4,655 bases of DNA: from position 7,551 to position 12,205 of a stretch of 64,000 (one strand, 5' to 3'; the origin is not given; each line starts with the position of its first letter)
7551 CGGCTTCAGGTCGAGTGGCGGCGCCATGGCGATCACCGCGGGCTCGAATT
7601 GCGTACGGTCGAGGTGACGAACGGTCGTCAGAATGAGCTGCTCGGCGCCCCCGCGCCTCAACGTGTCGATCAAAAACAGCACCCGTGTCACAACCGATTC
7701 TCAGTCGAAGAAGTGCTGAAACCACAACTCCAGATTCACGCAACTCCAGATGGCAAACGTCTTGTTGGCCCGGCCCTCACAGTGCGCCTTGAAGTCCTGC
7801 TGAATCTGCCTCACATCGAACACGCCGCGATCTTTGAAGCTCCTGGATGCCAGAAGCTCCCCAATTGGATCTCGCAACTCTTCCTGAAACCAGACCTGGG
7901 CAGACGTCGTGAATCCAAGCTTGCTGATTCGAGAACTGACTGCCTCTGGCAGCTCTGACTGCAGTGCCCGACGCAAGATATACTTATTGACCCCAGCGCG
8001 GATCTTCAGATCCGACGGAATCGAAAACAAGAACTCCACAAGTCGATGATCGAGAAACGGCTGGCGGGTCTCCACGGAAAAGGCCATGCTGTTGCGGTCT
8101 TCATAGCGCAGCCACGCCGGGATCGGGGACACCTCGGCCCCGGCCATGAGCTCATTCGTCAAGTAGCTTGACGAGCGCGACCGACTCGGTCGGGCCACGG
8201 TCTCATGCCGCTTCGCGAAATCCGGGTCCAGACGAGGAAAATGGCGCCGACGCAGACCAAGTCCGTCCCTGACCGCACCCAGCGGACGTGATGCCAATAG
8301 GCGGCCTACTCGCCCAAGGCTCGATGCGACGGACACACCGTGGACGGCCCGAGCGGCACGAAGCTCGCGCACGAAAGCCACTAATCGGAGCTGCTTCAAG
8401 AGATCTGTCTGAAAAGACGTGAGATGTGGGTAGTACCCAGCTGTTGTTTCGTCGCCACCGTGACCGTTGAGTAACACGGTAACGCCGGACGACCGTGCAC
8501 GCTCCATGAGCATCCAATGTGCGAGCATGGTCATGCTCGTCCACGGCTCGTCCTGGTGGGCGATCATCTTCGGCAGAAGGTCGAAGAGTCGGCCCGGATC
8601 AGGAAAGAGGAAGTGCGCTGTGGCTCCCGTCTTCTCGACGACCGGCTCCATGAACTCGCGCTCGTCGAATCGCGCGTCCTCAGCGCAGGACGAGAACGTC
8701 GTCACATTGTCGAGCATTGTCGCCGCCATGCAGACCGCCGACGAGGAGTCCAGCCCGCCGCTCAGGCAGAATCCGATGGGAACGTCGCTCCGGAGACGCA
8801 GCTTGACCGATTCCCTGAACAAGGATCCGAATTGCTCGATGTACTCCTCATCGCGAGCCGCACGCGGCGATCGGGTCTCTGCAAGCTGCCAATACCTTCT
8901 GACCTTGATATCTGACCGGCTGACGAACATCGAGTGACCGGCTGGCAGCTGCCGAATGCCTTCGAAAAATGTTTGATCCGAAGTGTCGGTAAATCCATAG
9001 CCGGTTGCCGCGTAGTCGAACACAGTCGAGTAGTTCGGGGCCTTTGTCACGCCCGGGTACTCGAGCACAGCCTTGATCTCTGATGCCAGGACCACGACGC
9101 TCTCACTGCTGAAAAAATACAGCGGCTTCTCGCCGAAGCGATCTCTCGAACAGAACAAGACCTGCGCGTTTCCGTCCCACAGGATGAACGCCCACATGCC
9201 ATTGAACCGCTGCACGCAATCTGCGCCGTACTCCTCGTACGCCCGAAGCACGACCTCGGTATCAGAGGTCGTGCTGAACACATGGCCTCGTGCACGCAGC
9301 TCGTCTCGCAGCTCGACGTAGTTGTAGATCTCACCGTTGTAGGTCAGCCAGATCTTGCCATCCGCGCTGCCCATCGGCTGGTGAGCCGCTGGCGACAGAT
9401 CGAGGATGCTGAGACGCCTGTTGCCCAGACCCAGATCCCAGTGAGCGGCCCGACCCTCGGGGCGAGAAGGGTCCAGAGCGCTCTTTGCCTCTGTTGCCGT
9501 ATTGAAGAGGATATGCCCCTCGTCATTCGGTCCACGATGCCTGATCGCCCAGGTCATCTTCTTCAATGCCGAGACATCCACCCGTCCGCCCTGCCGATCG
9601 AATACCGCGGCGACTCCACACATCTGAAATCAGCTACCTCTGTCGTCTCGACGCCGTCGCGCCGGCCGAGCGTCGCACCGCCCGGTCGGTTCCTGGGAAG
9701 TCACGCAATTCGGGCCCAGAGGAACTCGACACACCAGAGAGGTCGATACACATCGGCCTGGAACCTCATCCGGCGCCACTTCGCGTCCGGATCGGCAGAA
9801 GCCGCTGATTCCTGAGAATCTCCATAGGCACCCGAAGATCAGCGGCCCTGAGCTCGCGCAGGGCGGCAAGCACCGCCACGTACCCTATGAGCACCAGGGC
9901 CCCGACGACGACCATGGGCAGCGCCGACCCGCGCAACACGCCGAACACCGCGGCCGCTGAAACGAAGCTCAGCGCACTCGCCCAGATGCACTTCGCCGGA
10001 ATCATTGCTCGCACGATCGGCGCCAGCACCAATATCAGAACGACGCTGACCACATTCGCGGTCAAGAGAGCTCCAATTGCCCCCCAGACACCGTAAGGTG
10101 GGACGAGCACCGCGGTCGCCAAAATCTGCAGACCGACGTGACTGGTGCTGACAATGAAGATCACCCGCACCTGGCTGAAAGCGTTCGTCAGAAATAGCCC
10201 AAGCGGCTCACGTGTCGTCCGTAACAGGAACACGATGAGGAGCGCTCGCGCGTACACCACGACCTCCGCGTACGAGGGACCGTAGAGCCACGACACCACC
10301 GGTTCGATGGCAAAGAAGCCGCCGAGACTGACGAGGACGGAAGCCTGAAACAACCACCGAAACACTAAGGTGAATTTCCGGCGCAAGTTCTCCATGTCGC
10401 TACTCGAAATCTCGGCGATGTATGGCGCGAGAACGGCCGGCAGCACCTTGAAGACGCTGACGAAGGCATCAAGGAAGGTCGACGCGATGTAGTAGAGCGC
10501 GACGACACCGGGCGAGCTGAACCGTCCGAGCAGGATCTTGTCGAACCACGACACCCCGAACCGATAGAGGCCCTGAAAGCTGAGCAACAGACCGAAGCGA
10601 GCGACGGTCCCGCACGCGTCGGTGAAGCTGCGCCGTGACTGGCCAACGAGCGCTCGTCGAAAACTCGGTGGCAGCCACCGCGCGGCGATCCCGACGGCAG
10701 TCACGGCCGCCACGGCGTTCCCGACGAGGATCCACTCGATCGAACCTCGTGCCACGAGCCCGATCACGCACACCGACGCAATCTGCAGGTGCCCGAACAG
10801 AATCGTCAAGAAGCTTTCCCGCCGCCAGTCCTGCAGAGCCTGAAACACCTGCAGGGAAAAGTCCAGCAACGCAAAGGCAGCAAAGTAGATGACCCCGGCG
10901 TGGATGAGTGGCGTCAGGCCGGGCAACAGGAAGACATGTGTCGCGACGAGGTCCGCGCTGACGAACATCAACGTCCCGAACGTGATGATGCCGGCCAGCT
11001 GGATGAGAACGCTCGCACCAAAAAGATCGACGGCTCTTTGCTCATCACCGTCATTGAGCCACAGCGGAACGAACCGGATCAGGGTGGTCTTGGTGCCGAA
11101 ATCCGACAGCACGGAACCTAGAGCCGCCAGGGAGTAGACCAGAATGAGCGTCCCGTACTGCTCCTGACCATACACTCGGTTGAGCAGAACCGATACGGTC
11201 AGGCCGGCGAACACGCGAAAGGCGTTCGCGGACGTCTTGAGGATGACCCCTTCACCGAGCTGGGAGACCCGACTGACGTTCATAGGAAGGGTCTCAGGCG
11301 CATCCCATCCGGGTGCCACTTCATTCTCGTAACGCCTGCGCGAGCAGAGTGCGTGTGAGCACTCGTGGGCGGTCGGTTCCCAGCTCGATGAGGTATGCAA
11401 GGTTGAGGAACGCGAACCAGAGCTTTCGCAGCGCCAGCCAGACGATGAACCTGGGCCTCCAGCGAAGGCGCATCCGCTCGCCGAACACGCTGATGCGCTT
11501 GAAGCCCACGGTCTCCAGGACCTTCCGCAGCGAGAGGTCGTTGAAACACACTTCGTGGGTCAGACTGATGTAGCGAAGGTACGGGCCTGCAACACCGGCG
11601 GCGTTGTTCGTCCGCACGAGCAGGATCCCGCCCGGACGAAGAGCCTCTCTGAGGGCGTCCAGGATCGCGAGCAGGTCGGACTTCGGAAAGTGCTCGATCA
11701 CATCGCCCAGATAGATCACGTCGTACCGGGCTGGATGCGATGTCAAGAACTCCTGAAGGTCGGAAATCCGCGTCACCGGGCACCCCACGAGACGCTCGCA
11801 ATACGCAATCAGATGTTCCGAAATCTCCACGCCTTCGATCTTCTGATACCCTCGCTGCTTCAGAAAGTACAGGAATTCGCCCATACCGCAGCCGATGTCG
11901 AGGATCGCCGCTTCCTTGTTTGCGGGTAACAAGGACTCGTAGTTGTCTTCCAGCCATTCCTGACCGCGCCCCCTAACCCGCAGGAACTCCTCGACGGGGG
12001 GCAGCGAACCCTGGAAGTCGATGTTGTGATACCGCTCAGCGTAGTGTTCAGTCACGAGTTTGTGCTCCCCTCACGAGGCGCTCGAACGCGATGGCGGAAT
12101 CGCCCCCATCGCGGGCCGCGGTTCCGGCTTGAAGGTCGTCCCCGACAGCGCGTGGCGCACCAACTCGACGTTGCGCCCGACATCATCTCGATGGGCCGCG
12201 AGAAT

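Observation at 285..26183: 26-kb one-strand glycan cluster pairing nonulosonic-acid core genes with three radical-SAM enzymes and three SAM methyltransferases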

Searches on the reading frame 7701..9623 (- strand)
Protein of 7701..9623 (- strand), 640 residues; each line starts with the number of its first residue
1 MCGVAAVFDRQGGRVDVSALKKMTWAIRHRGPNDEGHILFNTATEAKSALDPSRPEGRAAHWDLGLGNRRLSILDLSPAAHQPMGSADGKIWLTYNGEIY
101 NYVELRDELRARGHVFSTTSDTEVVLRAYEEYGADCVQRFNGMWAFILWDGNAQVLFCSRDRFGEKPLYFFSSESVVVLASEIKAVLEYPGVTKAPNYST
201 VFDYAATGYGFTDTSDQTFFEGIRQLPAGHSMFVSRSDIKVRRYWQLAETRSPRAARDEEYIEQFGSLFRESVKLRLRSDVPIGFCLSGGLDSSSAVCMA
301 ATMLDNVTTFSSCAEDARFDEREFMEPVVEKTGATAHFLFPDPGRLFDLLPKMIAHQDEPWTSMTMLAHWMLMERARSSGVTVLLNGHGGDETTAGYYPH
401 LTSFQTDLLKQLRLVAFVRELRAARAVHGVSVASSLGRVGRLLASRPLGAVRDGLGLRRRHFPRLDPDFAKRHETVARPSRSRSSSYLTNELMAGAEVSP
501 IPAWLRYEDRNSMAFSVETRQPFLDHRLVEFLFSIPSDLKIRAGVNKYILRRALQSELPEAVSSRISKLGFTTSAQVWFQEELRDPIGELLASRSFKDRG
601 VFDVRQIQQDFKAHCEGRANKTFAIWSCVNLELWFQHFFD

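Call 6: search_protein_families(library=pfam, proteins=[window:7701-9623:-], max_evalue=0.001)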
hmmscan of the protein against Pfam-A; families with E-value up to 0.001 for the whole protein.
window:7701-9623:- (640 aa): 4 families
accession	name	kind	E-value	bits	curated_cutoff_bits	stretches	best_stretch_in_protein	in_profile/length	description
PF00733.27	Asn_synthase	-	2.8e-73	248.1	21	1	266-636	3-354/354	Asparagine synthase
PF13537.11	GATase_7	-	1.6e-44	151.3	25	1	69-187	2-122/123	Glutamine amidotransferase domain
PF13522.11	GATase_6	-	2.8e-39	134.6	27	1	63-182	11-130/130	Glutamine amidotransferase domain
PF12481.13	DUF3700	-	8.4e-06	25.9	27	1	125-197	113-187/228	Aluminium induced protein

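Call 10: search_protein_families(library=ncbifam, proteins=[window:7701-9623:-], max_evalue=0.001)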
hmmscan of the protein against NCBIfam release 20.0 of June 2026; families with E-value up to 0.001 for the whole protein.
window:7701-9623:- (640 aa): 9 families
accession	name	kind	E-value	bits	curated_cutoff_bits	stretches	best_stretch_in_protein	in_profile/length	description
TIGR01536.1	asn_synth_AEB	equivalog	1.3e-126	423.6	267.1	1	2-571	1-517/517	asparagine synthase (glutamine-hydrolyzing)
TIGR03108.1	eps_aminotran_1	hypoth_equivalog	1.7e-116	390.4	816.9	2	1-398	1-375/628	XrtA/PEP-CTERM system amidotransferase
NF033535.1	lass_lactam_cya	exception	1.8e-107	360.5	525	2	1-437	1-415/668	lasso peptide isopeptide bond-forming cyclase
TIGR03104.1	trio_amidotrans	equivalog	5.1e-93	312.3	570.1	2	1-421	1-406/589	N-acetylglutaminylglutamine amidotransferase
NF006949.0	PRK09431.1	equivalog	8.8e-67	225.9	499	3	1-188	1-167/554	asparagine synthase B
NF033561.1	macrolact_Ik_Al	subfamily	4.6e-24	84.9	300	1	102-636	39-556/561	albusnodin/ikarugamycin family macrolactam cyclase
TIGR01135.1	glmS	equivalog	5.4e-09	35.1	418.05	1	83-189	86-200/607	glutamine--fructose-6-phosphate transaminase (isomerizing)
NF001484.0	PRK00331.1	subfamily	7.5e-09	34.5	381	1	81-189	86-201/601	isomerizing glutamine--fructose-6-phosphate transaminase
TIGR01134.1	purF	equivalog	7.9e-09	35.4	350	1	80-186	83-199/432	amidophosphoribosyltransferase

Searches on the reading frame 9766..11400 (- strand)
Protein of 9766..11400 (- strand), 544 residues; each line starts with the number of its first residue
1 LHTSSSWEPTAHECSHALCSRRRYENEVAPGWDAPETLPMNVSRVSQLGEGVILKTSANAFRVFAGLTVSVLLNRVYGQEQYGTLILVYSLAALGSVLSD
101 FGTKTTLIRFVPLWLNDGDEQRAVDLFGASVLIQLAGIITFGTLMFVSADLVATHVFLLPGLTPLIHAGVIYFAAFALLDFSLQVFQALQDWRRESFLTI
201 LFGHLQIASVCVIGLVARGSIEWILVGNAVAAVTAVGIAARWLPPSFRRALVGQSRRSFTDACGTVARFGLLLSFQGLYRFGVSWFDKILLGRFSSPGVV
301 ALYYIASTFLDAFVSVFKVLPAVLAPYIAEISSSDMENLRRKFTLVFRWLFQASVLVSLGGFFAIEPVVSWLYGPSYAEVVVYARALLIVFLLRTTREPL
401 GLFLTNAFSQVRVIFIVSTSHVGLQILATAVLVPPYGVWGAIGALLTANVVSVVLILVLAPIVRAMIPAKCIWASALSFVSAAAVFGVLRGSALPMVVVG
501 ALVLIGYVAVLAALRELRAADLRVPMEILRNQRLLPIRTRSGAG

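Call 6: search_protein_families(library=pfam, proteins=[window:9766-11400:-], max_evalue=0.001)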
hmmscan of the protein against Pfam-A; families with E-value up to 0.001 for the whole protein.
window:9766-11400:- (544 aa): 1 family
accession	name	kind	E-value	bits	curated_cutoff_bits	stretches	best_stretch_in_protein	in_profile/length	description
PF01943.22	Polysacc_synt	-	1.3e-11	44.9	28.2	1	49-331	2-273/274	Polysaccharide biosynthesis protein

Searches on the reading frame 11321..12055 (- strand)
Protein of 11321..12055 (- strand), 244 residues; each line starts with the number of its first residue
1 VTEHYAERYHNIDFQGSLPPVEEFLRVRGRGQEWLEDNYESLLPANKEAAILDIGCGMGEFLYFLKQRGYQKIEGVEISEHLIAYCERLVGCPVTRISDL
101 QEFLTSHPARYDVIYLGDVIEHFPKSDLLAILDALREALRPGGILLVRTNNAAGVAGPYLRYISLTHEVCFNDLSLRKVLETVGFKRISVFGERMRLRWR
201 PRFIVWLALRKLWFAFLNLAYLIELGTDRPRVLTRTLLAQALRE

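Call 6: search_protein_families(library=pfam, proteins=[window:11321-12055:-], max_evalue=0.001)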
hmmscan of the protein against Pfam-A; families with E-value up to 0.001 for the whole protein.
window:11321-12055:- (244 aa): 9 families
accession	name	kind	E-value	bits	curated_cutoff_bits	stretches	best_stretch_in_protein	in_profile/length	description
PF13489.12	Methyltransf_23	-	6e-20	72.1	27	1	34-189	8-163/164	Methyltransferase domain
PF13649.12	Methyltransf_25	-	7.6e-14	52.6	27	1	51-143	1-97/97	Methyltransferase domain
PF08242.18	Methyltransf_12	-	5.6e-13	49.9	30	1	52-145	1-98/98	Methyltransferase domain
PF08241.18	Methyltransf_11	-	1.6e-11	45.1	21.2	1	52-147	1-95/95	Methyltransferase domain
PF13847.12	Methyltransf_31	-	7.2e-10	39.2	27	1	46-151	2-113/145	Methyltransferase domain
PF05891.18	Methyltransf_PK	-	1.4e-09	38.3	27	1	40-184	48-193/218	AdoMet dependent proline di-methyltransferase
PF07021.18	MetW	-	2.9e-05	24.2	21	1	49-122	15-87/193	Methionine biosynthesis protein MetW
PF02353.26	CMAS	-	6.8e-05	22.8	27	1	49-150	64-167/273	Mycolic acid cyclopropane synthetase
PF08003.17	Methyltransf_9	-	0.00012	21.6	23.8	1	39-194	107-269/315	Protein of unknown function (DUF1698)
